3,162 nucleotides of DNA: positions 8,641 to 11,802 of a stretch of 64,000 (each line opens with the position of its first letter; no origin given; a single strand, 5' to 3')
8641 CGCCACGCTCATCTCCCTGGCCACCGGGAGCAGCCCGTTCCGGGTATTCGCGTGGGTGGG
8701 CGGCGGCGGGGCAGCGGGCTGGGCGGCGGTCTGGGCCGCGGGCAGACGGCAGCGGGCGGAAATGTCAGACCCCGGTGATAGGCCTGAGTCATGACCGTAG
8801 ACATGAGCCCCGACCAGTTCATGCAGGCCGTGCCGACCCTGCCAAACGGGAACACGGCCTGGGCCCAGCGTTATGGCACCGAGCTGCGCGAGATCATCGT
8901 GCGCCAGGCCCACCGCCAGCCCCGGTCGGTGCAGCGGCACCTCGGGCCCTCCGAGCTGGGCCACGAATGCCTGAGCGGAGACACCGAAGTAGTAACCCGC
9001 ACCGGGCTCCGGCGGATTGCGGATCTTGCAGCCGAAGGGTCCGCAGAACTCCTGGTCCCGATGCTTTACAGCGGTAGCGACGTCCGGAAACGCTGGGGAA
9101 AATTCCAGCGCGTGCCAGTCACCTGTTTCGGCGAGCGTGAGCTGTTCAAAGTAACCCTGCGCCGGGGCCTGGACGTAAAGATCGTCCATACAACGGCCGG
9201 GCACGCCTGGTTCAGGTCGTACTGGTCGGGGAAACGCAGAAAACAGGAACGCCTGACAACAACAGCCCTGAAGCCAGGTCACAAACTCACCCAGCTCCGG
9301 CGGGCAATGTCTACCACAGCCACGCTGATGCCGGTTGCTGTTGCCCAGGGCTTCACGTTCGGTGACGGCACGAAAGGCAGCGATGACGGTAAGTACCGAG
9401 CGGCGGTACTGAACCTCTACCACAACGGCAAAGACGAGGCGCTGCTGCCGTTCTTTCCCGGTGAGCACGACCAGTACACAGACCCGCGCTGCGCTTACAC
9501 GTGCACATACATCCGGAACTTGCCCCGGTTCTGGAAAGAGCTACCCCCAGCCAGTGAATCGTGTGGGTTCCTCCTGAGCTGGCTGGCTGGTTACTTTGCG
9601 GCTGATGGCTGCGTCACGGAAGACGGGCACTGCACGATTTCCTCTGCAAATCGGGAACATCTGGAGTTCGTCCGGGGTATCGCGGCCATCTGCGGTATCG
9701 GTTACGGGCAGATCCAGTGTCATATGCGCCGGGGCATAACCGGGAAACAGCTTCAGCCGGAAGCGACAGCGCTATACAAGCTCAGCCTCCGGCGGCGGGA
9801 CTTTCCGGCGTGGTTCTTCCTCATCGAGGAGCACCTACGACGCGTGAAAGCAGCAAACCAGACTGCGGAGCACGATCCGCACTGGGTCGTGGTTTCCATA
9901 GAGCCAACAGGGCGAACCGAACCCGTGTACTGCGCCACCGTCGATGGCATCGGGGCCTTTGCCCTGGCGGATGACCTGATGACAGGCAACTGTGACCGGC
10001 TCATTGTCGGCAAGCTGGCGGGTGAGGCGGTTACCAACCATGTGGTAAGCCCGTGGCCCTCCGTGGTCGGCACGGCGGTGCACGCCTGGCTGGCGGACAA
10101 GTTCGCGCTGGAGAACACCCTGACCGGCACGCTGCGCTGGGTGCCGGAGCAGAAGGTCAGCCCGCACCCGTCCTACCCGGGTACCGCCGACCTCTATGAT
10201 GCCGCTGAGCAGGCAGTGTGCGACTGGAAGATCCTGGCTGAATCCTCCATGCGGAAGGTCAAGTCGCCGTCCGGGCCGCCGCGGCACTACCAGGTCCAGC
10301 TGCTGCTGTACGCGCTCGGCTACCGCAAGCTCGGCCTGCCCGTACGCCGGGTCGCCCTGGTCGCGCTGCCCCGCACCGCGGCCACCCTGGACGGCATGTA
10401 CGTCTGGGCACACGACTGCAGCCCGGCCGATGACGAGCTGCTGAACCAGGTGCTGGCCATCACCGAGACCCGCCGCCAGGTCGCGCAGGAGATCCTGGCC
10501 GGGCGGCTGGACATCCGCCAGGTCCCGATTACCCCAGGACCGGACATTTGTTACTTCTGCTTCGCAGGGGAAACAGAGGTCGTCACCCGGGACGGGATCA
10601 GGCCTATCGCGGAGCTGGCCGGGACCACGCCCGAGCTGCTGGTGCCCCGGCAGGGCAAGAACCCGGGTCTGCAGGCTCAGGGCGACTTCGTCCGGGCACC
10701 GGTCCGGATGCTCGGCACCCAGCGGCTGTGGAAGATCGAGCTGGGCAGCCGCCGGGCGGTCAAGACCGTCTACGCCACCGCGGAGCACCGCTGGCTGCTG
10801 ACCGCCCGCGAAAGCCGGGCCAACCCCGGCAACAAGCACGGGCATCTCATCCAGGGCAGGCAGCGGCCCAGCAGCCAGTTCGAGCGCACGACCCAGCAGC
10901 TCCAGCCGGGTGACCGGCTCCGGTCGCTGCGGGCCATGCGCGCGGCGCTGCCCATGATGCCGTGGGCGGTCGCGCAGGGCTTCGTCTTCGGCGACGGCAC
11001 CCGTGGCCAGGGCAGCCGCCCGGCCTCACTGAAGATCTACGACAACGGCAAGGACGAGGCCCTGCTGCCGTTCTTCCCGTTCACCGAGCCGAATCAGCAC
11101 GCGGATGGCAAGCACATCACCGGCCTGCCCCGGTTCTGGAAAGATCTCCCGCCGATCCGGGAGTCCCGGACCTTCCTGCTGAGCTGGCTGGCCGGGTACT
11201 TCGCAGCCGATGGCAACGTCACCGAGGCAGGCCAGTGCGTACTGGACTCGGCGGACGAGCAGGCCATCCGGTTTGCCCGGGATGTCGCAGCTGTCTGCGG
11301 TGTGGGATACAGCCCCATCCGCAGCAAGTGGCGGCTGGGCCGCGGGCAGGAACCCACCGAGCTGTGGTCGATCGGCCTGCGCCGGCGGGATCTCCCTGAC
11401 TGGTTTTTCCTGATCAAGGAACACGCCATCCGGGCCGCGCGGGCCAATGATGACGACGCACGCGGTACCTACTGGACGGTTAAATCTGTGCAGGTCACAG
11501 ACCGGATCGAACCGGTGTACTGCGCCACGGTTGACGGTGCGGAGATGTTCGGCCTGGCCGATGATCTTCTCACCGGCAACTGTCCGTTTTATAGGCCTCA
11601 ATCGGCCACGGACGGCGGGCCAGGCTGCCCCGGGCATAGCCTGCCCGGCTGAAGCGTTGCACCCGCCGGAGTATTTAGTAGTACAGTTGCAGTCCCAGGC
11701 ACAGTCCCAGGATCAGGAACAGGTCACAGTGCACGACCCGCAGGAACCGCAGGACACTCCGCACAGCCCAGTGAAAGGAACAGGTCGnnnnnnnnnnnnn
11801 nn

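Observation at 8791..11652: Cas4-like Fe-S nuclease carrying two paralogous 341-aa inteins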

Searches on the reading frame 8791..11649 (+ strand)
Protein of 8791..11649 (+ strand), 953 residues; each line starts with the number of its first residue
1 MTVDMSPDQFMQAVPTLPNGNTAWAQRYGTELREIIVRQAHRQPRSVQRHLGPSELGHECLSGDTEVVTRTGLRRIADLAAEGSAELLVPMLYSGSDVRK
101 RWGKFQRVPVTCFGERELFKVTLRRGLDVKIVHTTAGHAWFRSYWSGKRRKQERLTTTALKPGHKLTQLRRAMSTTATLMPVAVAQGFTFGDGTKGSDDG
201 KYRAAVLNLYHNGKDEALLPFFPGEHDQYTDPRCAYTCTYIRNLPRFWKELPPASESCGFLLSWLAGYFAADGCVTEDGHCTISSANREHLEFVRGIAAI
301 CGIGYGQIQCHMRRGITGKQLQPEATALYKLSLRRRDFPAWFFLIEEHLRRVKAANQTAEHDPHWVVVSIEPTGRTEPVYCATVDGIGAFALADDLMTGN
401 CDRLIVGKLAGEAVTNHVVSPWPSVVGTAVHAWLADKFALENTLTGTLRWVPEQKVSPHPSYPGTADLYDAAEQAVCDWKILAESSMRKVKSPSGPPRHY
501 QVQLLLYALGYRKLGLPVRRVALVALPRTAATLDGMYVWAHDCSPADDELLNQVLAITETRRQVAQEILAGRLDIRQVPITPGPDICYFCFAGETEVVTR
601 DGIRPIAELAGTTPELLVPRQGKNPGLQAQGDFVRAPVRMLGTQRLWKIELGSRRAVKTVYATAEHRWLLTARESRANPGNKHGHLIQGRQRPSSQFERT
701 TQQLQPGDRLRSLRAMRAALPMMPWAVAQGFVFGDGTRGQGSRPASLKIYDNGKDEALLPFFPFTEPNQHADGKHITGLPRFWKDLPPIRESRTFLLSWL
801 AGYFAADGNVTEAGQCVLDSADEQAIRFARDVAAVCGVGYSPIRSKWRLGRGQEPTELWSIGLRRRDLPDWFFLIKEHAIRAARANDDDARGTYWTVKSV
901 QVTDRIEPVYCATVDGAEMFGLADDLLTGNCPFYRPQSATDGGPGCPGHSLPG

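Call 4: search_protein_families(library=pfam, proteins=[window:8791-11649:+], max_evalue=1)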
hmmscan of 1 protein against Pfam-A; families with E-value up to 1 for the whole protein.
window:8791-11649:+ (953 aa): 4 families
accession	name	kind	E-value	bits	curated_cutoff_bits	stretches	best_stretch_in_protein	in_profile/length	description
PF14528.11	LAGLIDADG_3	-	8.3e-11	42.4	22.5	2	261-303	3-48/82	LAGLIDADG-like domain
PF14890.11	Intein_splicing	-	0.0026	18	35.8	1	661-920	62-146/155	Intein splicing domain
PF12705.13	PDDEXK_1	-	0.017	15.5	22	1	467-590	129-240/247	PD-(D/E)XK nuclease superfamily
PF09600.15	Cyd_oper_YbgE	-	0.25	12.2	25.2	0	719-736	34-51/79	Cyd operon protein YbgE (Cyd_oper_YbgE)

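Call 12: find_homologous_proteins(query=window:8791-11649:+, max_evalue=0.00001)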
Query window:8791-11649:+ (953 aa): 384 proteins with E <= 0.00001 among 8000 candidates; the best 120 are listed.
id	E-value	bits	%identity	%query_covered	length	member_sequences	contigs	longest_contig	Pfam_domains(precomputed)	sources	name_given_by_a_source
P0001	0.0e+0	2253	100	100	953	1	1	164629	PF14528.12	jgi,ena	-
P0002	0.0e+0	1396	65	99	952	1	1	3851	PF14528.12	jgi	jgi:hypothetical protein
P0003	0.0e+0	1261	60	99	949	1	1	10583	PF14528.12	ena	-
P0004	0.0e+0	1259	60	99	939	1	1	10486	PF14528.12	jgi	jgi:hypothetical protein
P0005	0.0e+0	1057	75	58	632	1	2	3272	-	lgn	-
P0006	9.0e-291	985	70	62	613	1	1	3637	-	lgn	-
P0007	2.7e-286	970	72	58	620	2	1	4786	-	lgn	-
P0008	5.1e-280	950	72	50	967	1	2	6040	PF14528.12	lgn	-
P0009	1.7e-273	928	67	61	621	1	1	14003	-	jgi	jgi:hypothetical protein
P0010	7.7e-268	909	67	61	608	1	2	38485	-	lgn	-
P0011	9.8e-266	902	69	58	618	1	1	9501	-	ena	-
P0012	3.0e-264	897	70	58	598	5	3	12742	-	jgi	jgi:hypothetical protein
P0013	2.1e-261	888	67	58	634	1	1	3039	-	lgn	-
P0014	1.5e-256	872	64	61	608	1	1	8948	PF14528.12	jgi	jgi:hypothetical protein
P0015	6.4e-256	870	63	63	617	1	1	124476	-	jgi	jgi:hypothetical protein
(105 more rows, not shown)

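Call 31: find_encoding_contigs(protein=P0001, flank=10000, max_places=3)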
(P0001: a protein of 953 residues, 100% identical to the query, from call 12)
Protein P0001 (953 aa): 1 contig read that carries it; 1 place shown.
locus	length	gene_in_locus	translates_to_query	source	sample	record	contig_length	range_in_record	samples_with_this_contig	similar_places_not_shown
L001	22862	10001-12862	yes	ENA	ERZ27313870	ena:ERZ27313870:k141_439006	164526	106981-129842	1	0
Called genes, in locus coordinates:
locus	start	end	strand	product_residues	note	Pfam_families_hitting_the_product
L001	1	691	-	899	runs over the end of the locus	-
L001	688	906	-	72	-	-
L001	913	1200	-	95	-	-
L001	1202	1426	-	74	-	-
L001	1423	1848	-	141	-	-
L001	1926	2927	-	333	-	PF06067:DUF932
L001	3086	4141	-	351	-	-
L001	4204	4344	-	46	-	-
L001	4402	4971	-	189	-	-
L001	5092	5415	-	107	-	-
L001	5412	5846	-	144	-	-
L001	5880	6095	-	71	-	-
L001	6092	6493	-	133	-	-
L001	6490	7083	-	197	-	-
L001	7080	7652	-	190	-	-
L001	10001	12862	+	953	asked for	PF14528:LAGLIDADG_3 (faint)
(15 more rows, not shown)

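Call 78: find_encoding_contigs(protein=P0006, flank=1500, max_places=1)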
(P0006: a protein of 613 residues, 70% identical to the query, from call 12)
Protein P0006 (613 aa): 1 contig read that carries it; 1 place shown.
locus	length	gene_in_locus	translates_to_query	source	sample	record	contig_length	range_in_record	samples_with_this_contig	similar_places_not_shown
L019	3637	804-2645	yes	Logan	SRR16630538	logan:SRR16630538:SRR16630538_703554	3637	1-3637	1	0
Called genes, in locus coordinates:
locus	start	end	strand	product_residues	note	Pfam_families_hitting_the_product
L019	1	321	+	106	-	?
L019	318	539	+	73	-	-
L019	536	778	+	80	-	-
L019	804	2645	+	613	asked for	-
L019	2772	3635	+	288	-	?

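Call 79: find_encoding_contigs(protein=P0005, flank=1500, max_places=1)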
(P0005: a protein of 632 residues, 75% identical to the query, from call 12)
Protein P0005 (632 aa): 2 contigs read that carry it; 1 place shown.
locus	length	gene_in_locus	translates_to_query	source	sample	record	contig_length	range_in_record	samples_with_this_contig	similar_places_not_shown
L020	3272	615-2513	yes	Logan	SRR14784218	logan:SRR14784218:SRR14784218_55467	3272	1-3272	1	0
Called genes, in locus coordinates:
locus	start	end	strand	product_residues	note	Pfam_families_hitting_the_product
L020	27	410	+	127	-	-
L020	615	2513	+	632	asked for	-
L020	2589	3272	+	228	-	?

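Call 80: find_encoding_contigs(protein=P0002, flank=1500, max_places=1)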
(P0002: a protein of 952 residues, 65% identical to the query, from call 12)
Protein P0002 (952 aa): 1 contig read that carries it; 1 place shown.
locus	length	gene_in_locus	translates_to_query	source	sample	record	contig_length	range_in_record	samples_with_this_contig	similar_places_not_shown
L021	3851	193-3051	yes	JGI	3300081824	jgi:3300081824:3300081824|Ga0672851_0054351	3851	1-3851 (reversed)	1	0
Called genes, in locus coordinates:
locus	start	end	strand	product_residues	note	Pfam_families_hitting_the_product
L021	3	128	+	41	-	?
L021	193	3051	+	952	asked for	PF14528:LAGLIDADG_3 (faint)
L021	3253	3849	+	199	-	?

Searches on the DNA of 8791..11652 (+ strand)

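Call 8: search_dna_similar(query=window:8791-11652:+, collection=phages, mode=distant, max_rows=30)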
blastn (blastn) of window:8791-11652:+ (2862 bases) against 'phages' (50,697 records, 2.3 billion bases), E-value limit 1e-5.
No match.
